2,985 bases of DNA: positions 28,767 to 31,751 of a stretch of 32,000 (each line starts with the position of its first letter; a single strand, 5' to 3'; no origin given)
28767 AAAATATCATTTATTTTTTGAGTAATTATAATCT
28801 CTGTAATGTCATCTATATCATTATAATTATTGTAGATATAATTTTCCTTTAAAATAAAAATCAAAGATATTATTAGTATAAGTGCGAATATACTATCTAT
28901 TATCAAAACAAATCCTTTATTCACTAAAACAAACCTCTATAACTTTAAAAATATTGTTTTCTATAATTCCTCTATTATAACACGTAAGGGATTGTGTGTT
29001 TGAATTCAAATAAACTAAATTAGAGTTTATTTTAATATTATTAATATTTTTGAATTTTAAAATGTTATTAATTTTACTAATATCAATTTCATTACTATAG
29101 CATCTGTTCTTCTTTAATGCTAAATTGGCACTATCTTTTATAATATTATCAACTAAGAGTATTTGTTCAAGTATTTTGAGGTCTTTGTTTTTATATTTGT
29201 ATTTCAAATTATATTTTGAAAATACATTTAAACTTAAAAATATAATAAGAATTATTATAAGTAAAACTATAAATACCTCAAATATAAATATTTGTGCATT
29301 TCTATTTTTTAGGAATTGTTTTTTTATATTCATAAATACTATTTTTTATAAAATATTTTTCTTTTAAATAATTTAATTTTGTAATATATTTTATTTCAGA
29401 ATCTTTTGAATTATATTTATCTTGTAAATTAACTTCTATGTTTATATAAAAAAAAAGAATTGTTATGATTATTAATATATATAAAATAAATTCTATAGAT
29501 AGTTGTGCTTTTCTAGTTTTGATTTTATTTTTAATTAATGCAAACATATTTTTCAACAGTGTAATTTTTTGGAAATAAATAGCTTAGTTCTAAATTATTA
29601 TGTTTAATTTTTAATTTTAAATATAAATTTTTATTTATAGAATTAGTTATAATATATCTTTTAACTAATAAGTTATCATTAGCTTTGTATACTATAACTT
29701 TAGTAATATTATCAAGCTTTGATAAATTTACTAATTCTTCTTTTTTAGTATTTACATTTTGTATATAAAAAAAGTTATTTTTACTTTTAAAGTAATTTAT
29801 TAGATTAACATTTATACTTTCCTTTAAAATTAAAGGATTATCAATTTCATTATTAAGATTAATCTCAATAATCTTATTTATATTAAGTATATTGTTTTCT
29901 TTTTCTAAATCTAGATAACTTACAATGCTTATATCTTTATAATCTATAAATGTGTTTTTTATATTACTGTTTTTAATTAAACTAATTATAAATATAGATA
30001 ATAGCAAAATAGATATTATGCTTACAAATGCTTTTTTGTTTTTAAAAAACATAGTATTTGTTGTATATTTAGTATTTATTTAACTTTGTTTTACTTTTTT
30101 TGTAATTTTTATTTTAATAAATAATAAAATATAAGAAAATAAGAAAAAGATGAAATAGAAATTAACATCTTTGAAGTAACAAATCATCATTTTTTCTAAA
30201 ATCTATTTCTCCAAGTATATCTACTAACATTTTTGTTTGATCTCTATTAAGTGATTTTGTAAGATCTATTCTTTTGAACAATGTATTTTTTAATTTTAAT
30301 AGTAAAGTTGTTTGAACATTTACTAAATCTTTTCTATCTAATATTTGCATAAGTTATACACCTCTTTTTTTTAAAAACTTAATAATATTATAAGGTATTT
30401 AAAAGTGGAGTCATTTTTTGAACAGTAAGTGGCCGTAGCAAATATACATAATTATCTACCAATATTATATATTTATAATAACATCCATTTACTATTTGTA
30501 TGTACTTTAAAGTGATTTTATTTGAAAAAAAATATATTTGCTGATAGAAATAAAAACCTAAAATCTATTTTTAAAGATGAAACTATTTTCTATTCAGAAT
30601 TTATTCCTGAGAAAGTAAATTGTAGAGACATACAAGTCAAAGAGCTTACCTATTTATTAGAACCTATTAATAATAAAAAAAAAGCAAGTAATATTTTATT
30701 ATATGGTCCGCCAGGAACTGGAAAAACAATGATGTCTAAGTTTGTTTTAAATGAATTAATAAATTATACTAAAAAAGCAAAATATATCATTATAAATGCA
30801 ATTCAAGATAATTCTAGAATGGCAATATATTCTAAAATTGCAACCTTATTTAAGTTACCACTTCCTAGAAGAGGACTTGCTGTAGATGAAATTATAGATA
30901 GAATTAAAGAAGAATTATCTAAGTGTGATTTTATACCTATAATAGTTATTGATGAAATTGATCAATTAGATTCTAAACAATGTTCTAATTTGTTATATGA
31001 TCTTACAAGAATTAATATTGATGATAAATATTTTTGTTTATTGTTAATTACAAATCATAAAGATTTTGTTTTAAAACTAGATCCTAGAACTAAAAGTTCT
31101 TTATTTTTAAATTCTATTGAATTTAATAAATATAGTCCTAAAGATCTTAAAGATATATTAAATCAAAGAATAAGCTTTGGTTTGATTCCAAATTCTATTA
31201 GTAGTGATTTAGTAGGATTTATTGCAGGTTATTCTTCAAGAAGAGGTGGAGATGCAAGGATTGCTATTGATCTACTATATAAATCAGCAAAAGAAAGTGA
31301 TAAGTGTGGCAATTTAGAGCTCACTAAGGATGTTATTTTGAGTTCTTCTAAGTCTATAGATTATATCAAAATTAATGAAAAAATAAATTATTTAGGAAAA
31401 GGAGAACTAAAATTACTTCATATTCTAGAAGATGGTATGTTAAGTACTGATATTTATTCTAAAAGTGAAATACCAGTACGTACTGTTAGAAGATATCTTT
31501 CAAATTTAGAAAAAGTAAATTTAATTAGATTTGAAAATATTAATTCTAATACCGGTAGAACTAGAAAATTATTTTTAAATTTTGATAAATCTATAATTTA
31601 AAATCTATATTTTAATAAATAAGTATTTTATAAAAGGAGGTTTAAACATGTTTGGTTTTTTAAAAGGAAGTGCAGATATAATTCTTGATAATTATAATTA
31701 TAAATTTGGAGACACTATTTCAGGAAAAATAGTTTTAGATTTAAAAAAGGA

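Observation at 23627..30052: Bipartite type IV pilus-like locus with two pilin classes and no motor ATPase or prepilin peptidase in reach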

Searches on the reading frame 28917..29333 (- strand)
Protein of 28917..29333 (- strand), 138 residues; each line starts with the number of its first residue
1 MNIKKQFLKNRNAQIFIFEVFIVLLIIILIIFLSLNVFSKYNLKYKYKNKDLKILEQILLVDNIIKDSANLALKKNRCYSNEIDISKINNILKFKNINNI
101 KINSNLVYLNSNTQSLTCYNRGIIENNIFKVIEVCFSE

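Call 4: search_protein_families(library=pfam, max_evalue=1, proteins=[window:28917-29333:-])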
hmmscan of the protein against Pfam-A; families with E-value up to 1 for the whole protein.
window:28917-29333:- (138 aa): 0 families

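Call 5: search_protein_families(library=ncbifam, max_evalue=1, proteins=[window:28917-29333:-])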
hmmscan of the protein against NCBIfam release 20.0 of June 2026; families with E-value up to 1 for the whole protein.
window:28917-29333:- (138 aa): 0 families

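Call 67: search_protein_families(library=pfam, alignment_id=A4, max_evalue=0.1)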
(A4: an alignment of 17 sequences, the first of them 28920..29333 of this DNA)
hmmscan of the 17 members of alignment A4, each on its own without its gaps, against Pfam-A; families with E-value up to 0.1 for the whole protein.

A. member 1, window:28920-29333:- (138 aa): 0 families

B. families by the number of members that match (of 17 scanned): 4 families
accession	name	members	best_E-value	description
PF09919.14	DUF2149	1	0.024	Uncharacterized conserved protein (DUF2149)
PF16318.11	DUF4957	1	0.024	Domain of unknown function (DUF4957)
PF24838.2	8xMP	1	0.028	Octameric membrane protein family (8xMP)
PF25686.1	Betaherpes_U91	1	0.082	Betaherpesvirus U91 protein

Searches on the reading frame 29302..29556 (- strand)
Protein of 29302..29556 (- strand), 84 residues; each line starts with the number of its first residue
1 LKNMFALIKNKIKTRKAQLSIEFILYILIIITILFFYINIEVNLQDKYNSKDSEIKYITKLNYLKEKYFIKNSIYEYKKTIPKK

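Call 4: search_protein_families(library=pfam, max_evalue=1, proteins=[window:29302-29556:-])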
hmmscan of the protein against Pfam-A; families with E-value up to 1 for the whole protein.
window:29302-29556:- (84 aa): 3 families
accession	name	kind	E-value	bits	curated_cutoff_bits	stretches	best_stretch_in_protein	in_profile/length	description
PF04021.17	Class_IIIsignal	-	0.00046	20.5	23.7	1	15-38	1-24/27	Class III signal peptide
PF25425.1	YfjL_N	-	0.022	15.5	27.8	1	21-79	5-62/97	YfjL-like, N-terminal domain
PF05814.16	Ac76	-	0.18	12.2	22.5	1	4-62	12-70/83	Orf76 (Ac76)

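Call 5: search_protein_families(library=ncbifam, max_evalue=1, proteins=[window:29302-29556:-])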
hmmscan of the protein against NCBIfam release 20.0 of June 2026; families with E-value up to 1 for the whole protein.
window:29302-29556:- (84 aa): 2 families
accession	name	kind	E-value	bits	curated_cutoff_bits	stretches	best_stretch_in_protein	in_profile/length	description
TIGR00367.1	TIGR00367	hypoth_equivalog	0.038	13.1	179.65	1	4-65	87-142/312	calcium/sodium antiporter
TIGR00374.1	TIGR00374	subfamily_domain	0.39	10.1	43.2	1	15-79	132-200/323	flippase-like domain-containing protein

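Call 66: search_protein_families(library=pfam, alignment_id=A3, max_evalue=0.1)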
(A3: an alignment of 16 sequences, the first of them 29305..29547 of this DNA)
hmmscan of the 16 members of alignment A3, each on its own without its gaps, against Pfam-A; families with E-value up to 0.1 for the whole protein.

A. member 1, window:29305-29547:- (81 aa): 2 families
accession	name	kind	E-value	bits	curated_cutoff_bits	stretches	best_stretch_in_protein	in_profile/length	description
PF04021.17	Class_IIIsignal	-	0.00043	20.6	23.7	1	12-35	1-24/27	Class III signal peptide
PF25425.1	YfjL_N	-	0.02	15.7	27.8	1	18-76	5-62/97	YfjL-like, N-terminal domain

B. families by the number of members that match (of 16 scanned): 18 families
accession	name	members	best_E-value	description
PF04021.17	Class_IIIsignal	9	9.9e-07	Class III signal peptide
PF16964.10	TadF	5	0.0018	Putative tight adherence pilin protein F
PF13786.12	DUF4179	2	0.013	Domain of unknown function (DUF4179)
PF06480.20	FtsH_ext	2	0.031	FtsH Extracellular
PF04276.17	DUF443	1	0.0054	Protein of unknown function (DUF443)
PF17439.7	DUF5418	1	0.0074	Family of unknown function (DUF5418)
PF09581.16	Spore_III_AF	1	0.019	Stage III sporulation protein AF (Spore_III_AF)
PF25425.1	YfjL_N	1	0.02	YfjL-like, N-terminal domain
PF23291.1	KOW4_SPT5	1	0.025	Transcription elongation factor SPT5, fourth KOW domain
PF16118.10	DUF4834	1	0.027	Domain of unknown function (DUF4834)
PF24053.1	DUF7356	1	0.028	Domain of unknown function (DUF7356)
PF04182.18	B-block_TFIIIC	1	0.032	B-block binding subunit of TFIIIC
PF11553.14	DUF3231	1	0.042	Protein of unknown function (DUF3231)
PF00324.27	AA_permease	1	0.049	Amino acid permease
PF11337.13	DUF3139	1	0.055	Protein of unknown function (DUF3139)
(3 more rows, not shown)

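Call 74: search_solved_structures(query=A3, max_evalue=10, show_alignments=2)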
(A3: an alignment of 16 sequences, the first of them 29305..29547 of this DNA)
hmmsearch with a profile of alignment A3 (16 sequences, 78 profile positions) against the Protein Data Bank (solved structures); distinct sequences matched with E-value up to 10: 3.
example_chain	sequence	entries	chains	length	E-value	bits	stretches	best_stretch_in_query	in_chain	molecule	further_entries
9fqr_I6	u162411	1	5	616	1.6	12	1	29-65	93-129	Dynein intermediate chain 2, axonemal isoform X2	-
8j07_m2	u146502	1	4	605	3.5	10.9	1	29-68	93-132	Dynein axonemal intermediate chain 2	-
6gw3_D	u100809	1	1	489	3.9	10.8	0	30-68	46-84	3,5,7-trioxododecanoyl-CoA synthase,3,5,7-trioxododecanoyl-CoA synthase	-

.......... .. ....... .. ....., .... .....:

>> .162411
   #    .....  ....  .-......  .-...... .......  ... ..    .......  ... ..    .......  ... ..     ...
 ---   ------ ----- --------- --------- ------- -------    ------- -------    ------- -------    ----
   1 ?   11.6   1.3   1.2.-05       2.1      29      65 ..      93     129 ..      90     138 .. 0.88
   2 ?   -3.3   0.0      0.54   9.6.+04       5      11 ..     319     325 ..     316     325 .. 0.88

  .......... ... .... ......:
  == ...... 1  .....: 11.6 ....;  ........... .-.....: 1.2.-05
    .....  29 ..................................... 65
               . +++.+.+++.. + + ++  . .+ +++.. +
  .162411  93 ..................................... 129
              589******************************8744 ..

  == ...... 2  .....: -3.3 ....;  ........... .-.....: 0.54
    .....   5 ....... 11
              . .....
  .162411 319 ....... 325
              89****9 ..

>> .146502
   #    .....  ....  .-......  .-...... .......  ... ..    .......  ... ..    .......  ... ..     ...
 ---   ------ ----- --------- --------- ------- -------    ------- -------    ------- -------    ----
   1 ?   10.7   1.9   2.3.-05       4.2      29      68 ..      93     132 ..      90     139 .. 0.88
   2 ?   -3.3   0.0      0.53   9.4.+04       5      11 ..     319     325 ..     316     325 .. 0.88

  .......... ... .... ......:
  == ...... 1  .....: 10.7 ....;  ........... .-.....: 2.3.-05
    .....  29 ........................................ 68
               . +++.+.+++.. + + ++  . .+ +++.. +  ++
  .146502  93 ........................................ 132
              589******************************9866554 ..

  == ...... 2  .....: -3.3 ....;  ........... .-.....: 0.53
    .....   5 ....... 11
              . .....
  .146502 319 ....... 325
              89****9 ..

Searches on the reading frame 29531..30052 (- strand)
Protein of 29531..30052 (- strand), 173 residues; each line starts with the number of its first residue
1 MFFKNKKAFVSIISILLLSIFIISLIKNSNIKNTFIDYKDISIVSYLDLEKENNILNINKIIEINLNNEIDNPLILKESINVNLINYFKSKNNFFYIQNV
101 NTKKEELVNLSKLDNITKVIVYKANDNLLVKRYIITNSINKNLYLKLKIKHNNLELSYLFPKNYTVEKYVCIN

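Call 4: search_protein_families(library=pfam, max_evalue=1, proteins=[window:29531-30052:-])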
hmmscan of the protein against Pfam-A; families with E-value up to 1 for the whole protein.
window:29531-30052:- (173 aa): 0 families

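Call 5: search_protein_families(library=ncbifam, max_evalue=1, proteins=[window:29531-30052:-])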
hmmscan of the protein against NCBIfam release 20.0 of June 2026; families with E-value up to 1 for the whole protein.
window:29531-30052:- (173 aa): 0 families

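Call 9: find_encoding_contigs(protein=window:29531-30052:-, flank=10000, max_places=8)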
Protein window:29531-30052:- (173 aa): 1 contig read that carries it; 1 place shown.
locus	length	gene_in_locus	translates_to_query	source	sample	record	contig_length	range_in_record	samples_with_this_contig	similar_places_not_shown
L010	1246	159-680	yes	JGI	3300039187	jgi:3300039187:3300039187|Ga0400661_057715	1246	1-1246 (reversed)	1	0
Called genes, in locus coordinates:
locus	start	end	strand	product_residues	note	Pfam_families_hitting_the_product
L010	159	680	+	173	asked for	-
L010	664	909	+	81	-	-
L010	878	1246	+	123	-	?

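Call 69: search_protein_families(library=pfam, alignment_id=A2, max_evalue=0.1)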
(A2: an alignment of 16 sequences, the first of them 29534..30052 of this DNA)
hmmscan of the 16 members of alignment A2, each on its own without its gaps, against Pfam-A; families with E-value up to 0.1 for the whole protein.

A. member 1, window:29534-30052:- (173 aa): 0 families

B. families by the number of members that match (of 16 scanned): 10 families
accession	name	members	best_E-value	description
PF02487.23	CLN3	1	0.00019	CLN3 protein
PF10859.13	DUF2660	1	0.0048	Protein of unknown function (DUF2660)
PF09127.17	Leuk-A4-hydro_C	1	0.008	Leukotriene A4 hydrolase, C-terminal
PF15200.11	KRTDAP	1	0.015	Keratinocyte differentiation-associated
PF13624.11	SurA_N_3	1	0.019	SurA-like N-terminal domain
PF21024.2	Peptidase_A3B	1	0.027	Peptidase A3B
PF16580.11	Astro_capsid_p2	1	0.048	C-terminal tail of astrovirus capsid projection or spike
PF15628.11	RRM_DME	1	0.058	RRM in Demeter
PF16229.10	DUF4888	1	0.06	Domain of unknown function (DUF4888)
PF07997.16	DUF1694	1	0.075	Protein of unknown function (DUF1694)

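Call 83: predict_structure(protein=window:29531-30052:-)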
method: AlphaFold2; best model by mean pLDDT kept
length: 173 residues; sequences in the alignment: 1
mean_pLDDT: 41.1   pTM: 0.22
mean pLDDT of the five models: 41.1, 39.4, 39.0, 38.1, 37.3
residues with pLDDT >= 90: 13; 70-90: 10; 50-70: 6; < 50: 144
segments of 3 or more residues with pLDDT < 50: 30-110, 112-173
pLDDT, mean of each block of 10 residues (from residue 1): 76 94 73 28 24 27 28 27 41 42 44 43 31 32 33 31 33 23
secondary structure, 60 per line:
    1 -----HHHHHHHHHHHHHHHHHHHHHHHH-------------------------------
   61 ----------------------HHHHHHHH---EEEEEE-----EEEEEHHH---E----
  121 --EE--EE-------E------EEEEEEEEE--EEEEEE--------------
elements in order: H6-29 H83-90 E94-99 E105-109 E143-151 E154-159

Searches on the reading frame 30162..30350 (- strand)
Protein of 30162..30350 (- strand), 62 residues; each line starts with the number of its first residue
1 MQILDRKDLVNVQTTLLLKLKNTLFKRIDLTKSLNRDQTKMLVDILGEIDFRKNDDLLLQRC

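Call 57: search_protein_families(library=pfam, max_evalue=0.001, proteins=[window:30162-30350:-])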
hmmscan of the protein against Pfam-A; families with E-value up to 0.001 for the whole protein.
window:30162-30350:- (62 aa): 0 families

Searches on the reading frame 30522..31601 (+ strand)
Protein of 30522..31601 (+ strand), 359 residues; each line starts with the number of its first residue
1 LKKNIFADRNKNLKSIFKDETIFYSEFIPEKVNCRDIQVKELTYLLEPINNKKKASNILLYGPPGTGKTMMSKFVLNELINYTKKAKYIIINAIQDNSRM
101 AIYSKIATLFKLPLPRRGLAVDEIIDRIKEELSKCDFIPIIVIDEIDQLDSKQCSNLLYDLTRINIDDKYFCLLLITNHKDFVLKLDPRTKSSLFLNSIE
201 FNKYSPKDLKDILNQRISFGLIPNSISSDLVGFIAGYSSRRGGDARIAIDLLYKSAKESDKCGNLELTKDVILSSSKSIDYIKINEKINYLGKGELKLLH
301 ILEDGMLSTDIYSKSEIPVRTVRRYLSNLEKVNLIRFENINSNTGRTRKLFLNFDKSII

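Call 7: search_protein_families(library=pfam, max_evalue=0.01, proteins=[window:30522-31601:+])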
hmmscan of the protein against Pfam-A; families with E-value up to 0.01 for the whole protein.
window:30522-31601:+ (359 aa): 25 families
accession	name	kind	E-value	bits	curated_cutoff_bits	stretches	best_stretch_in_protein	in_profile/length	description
PF13401.12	AAA_22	-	5.5e-16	59.5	27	1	54-177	4-122/130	AAA domain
PF00004.35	AAA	-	1.6e-11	45.2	21.2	1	58-187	1-115/131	ATPase family associated with various cellular activities (AAA)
PF22703.2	Cdc6_lid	-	1.7e-11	44.2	27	1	210-270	1-61/68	Cdc6 AAA+ ATPase-type lid domain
PF01637.24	ATPase_2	-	2.1e-08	34.7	33.2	1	40-164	6-138/225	ATPase domain predominantly from Archaea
PF13191.12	AAA_16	-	9.2e-08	33.2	32.6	1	33-151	3-146/167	AAA ATPase domain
PF13245.12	AAA_19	-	1.2e-06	29.2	25.1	1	49-162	5-115/134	AAA domain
PF24883.2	NPHP3_N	-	2.4e-06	28.3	24.8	1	51-107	18-73/164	Nephrocystin 3, N-terminal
PF22606.2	Cdc6-ORC-like_ATPase_lid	-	3e-06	27.5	27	1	204-256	1-53/60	Cdc6/ORC-like, ATPase lid domain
PF05496.18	RuvB_N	-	0.00014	22.1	27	1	50-93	27-71/159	Holliday junction DNA helicase RuvB P-loop domain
PF05621.17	TniB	-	0.00034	20.5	22.4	1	41-150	22-132/189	Bacterial TniB protein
PF04851.21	ResIII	-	0.00067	20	22.5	1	32-91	2-59/164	Type III restriction enzyme, res subunit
PF01078.27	Mg_chelatase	-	0.00075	19.4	20.3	1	57-95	24-61/207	Magnesium chelatase, subunit ChlI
PF20720.3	nSTAND3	-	0.00076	19.6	27.2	1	54-99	16-59/155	Novel STAND NTPase 3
PF03266.21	NTPase_1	-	0.00078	19.8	23.9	0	57-97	1-41/168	NTPase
PF00270.35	DEAD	-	0.00078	19.7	26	0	77-164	63-145/167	DEAD/DEAH box helicase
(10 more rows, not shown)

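Call 8: find_encoding_contigs(protein=window:30522-31601:+, flank=10000, max_places=8)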
Protein window:30522-31601:+ (359 aa): no gene with exactly this product is on record in the collection.
